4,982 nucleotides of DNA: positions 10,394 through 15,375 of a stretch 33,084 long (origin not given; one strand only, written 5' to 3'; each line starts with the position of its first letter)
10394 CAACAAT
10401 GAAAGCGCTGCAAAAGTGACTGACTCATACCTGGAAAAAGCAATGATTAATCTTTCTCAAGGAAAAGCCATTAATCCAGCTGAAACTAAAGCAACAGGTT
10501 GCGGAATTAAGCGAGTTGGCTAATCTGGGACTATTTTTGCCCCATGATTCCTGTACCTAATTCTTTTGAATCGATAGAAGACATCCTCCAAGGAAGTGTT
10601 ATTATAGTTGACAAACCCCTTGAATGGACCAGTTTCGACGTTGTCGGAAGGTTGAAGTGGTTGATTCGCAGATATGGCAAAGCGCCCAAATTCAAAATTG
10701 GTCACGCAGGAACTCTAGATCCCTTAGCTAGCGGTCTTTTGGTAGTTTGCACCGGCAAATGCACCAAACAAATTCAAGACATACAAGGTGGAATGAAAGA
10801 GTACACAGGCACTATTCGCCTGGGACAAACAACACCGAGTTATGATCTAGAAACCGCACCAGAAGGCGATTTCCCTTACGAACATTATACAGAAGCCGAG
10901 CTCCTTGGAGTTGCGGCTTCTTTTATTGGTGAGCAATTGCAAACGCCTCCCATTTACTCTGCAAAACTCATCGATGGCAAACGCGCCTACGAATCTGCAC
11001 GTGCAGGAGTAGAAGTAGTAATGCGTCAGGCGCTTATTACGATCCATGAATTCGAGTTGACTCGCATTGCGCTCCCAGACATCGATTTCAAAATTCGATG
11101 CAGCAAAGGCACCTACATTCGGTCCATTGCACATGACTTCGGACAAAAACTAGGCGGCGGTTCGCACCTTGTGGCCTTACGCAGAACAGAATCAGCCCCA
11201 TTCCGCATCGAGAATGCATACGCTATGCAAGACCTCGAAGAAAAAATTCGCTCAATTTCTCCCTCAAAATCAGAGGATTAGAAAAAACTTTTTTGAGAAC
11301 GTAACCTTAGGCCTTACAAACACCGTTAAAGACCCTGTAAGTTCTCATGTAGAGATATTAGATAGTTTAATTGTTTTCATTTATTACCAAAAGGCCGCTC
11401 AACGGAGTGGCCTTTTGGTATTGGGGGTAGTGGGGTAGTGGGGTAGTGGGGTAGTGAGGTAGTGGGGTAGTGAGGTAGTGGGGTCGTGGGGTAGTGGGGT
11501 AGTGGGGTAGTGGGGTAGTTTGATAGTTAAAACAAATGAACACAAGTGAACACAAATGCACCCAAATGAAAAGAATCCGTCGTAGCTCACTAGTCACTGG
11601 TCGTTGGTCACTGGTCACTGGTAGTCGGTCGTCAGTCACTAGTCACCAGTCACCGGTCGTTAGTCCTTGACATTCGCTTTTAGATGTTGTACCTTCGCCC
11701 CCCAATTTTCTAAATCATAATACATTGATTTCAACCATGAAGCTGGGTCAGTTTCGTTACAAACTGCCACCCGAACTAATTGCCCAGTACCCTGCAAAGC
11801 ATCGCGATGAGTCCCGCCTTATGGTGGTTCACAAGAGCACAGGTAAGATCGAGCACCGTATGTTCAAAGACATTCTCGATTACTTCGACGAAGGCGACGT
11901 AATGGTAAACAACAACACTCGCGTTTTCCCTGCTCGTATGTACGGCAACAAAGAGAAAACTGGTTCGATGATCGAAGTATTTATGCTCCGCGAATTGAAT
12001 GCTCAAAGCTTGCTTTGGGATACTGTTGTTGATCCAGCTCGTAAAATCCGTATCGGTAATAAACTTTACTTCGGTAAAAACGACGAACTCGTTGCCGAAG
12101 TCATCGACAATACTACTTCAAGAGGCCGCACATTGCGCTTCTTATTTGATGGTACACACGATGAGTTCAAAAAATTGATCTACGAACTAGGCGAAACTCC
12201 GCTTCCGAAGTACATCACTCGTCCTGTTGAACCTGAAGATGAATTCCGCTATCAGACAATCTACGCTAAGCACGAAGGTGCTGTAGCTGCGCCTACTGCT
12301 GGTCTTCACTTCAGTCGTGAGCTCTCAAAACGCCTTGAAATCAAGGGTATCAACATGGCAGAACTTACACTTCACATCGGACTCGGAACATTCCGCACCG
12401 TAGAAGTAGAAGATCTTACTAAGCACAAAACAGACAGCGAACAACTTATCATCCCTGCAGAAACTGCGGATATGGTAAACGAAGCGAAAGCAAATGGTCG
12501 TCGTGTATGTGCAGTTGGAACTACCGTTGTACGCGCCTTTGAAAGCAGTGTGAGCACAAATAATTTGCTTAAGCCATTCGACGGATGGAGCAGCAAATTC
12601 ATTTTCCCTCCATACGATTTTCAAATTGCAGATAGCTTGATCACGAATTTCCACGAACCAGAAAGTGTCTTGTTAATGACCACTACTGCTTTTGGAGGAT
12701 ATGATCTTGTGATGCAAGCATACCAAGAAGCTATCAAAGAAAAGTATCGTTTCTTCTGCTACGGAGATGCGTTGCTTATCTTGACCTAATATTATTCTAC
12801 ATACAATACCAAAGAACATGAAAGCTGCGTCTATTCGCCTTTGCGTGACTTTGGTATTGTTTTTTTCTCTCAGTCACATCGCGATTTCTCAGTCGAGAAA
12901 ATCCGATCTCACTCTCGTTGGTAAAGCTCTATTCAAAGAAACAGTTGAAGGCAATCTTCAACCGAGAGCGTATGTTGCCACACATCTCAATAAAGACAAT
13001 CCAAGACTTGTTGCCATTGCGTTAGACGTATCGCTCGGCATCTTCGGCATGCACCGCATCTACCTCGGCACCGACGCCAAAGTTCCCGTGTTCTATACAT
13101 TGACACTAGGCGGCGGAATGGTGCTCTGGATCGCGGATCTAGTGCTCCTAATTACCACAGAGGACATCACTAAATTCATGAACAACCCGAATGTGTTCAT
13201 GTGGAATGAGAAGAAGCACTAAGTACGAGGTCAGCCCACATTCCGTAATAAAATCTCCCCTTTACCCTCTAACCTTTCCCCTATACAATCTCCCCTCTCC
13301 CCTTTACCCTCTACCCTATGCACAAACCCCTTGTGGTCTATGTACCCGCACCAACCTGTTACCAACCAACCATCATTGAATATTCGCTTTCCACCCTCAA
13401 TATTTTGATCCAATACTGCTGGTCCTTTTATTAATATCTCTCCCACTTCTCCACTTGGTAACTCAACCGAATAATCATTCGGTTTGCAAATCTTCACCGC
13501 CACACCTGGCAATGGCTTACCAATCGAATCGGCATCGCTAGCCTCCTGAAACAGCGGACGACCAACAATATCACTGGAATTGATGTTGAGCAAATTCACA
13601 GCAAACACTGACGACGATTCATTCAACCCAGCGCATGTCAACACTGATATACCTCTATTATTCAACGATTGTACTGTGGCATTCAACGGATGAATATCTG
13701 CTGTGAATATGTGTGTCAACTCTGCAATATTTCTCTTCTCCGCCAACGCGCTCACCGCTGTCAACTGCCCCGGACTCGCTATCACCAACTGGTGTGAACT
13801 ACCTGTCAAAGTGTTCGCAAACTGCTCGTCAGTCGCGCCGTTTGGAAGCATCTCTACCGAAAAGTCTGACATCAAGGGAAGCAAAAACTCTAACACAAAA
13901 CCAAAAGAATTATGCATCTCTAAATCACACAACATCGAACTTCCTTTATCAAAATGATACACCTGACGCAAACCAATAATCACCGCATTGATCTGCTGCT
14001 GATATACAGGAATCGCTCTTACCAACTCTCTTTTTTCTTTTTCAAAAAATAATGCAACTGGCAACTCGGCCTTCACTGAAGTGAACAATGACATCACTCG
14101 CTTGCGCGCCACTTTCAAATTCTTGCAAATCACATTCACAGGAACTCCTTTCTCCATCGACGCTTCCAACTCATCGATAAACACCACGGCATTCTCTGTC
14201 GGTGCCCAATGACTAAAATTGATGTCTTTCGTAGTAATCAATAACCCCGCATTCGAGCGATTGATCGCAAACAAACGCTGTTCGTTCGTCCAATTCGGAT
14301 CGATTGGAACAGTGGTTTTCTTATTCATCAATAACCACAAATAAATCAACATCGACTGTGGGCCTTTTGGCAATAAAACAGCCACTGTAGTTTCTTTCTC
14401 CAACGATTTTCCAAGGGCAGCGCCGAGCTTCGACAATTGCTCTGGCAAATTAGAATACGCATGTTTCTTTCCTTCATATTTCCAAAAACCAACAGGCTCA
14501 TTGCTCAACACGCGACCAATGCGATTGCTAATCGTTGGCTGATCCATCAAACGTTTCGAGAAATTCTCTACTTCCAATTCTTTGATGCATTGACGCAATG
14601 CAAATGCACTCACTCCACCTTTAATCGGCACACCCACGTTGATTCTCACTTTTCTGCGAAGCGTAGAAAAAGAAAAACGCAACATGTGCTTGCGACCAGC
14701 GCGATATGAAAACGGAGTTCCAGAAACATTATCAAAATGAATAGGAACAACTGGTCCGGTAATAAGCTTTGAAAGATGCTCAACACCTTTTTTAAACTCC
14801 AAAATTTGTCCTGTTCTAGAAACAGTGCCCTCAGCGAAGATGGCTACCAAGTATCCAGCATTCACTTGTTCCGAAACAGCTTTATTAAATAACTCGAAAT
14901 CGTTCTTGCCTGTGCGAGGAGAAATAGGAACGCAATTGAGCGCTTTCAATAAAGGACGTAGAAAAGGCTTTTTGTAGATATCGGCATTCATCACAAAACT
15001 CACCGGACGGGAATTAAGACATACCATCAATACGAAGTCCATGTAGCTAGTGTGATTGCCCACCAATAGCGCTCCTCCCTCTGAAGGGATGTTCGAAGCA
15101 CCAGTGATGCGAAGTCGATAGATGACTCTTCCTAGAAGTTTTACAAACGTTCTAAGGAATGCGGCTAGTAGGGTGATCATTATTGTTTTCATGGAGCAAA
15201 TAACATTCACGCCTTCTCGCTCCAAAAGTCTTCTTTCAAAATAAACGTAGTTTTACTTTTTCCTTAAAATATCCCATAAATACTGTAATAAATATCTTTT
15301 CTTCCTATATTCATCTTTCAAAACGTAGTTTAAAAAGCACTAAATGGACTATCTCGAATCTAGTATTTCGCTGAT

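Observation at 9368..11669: Two ~246-bp composite short-period repeat modules in inverted orientation bracket the redoxin-truB gene pair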

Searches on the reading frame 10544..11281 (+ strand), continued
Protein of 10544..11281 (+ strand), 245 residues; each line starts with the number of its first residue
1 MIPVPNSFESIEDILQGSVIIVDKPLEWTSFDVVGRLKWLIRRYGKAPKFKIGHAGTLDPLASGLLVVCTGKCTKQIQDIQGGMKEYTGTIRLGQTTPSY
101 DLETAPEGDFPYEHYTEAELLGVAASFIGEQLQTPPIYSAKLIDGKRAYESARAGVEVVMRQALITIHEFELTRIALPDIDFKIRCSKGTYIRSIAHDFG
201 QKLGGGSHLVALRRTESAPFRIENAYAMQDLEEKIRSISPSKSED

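Call 61: search_protein_families(library=ncbifam, proteins=[L140:2652-3710:+, L140:3700-4146:+], max_evalue=0.01)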
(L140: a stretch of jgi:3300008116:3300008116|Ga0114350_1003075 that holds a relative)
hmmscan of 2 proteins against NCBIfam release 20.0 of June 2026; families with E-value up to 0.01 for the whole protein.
L140:2652-3710:+ (352 aa): 0 families

L140:3700-4146:+ (148 aa): 0 families

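Call 65: find_encoding_contigs(protein=P0020, flank=6000, max_places=2)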
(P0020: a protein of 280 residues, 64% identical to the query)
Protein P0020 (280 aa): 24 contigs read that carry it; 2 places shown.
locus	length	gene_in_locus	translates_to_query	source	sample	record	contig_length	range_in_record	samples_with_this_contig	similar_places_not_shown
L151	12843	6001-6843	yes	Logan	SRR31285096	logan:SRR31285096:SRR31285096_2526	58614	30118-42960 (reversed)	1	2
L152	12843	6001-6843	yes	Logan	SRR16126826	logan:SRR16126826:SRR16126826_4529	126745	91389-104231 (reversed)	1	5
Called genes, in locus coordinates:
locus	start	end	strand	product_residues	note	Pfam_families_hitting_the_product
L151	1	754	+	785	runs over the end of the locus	PF13620:CarboxypepD_reg, PF13715:CarbopepD_reg_2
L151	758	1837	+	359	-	PF06580:His_kinase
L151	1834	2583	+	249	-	PF00072:Response_reg, PF04397:LytTR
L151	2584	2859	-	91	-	-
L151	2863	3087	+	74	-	-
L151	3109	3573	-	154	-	-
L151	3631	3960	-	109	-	PF05154:TM2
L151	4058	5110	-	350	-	PF02547:Queuosine_synth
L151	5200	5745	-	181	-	PF01923:Cob_adeno_trans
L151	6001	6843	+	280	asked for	PF01509:TruB_N, PF16198:TruB_C_2 (weak)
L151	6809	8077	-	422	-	PF00696:AA_kinase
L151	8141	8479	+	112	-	PF02033:RBFA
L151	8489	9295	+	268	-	PF13489:Methyltransf_23, PF08003:Methyltransf_9 (faint), PF13847:Methyltransf_31, PF08241:Methyltransf_11, PF08242:Methyltransf_12, PF13649:Methyltransf_25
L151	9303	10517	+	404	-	PF12704:MacB_PCD, PF02687:FtsX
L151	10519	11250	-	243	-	PF00081:Sod_Fe_N, PF02777:Sod_Fe_C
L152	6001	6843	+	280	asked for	PF01509:TruB_N, PF16198:TruB_C_2 (weak)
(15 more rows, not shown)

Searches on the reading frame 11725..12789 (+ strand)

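Call 10: search_protein_families(library=pfam, proteins=[window:11725-12789:+])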
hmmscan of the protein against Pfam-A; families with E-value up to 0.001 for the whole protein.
window:11725-12789:+ (354 aa): 1 family
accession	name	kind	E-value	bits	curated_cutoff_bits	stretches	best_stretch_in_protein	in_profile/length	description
PF02547.20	Queuosine_synth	-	3.3e-134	447.5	25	1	9-352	3-322/322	Queuosine biosynthesis protein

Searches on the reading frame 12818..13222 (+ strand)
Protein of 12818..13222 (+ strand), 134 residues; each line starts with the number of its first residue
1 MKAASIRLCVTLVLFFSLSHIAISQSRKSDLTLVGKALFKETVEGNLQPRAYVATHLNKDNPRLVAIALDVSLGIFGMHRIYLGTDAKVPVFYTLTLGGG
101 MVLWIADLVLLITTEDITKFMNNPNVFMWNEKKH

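Call 10: search_protein_families(library=pfam, proteins=[window:12818-13222:+])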
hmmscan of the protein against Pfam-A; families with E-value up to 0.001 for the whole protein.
window:12818-13222:+ (134 aa): 1 family
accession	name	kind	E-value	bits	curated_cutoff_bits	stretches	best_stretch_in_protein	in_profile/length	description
PF05154.21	TM2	-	9.7e-09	35.8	27.9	1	61-109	3-51/51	TM2 domain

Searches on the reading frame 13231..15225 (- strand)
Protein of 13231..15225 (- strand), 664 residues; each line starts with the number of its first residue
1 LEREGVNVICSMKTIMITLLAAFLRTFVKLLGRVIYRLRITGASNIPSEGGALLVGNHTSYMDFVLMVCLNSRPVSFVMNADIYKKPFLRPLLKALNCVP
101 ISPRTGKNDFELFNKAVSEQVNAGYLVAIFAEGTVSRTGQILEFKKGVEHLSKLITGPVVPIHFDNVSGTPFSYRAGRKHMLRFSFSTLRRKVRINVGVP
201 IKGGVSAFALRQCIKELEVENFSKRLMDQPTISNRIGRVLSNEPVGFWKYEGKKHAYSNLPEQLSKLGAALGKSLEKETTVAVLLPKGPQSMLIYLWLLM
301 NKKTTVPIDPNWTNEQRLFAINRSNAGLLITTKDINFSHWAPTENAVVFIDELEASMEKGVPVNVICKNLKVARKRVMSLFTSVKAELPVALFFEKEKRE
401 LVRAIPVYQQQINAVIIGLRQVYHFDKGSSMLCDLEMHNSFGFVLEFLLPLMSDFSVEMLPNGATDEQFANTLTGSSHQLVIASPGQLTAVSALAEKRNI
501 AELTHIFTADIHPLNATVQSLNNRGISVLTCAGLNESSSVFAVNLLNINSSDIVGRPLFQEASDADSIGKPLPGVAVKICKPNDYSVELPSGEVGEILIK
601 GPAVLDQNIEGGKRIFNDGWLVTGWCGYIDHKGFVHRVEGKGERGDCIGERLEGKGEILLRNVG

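Call 10: search_protein_families(library=pfam, proteins=[window:13231-15225:-])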
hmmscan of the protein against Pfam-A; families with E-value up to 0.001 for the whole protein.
window:13231-15225:- (664 aa): 2 families
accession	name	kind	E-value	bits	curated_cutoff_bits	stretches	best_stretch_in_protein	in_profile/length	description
PF01553.26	Acyltransferase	-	2.9e-25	89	23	1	37-163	1-130/132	Acyltransferase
PF00501.34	AMP-binding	-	1.3e-22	80.6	29.9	2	420-604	197-379/384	AMP-binding enzyme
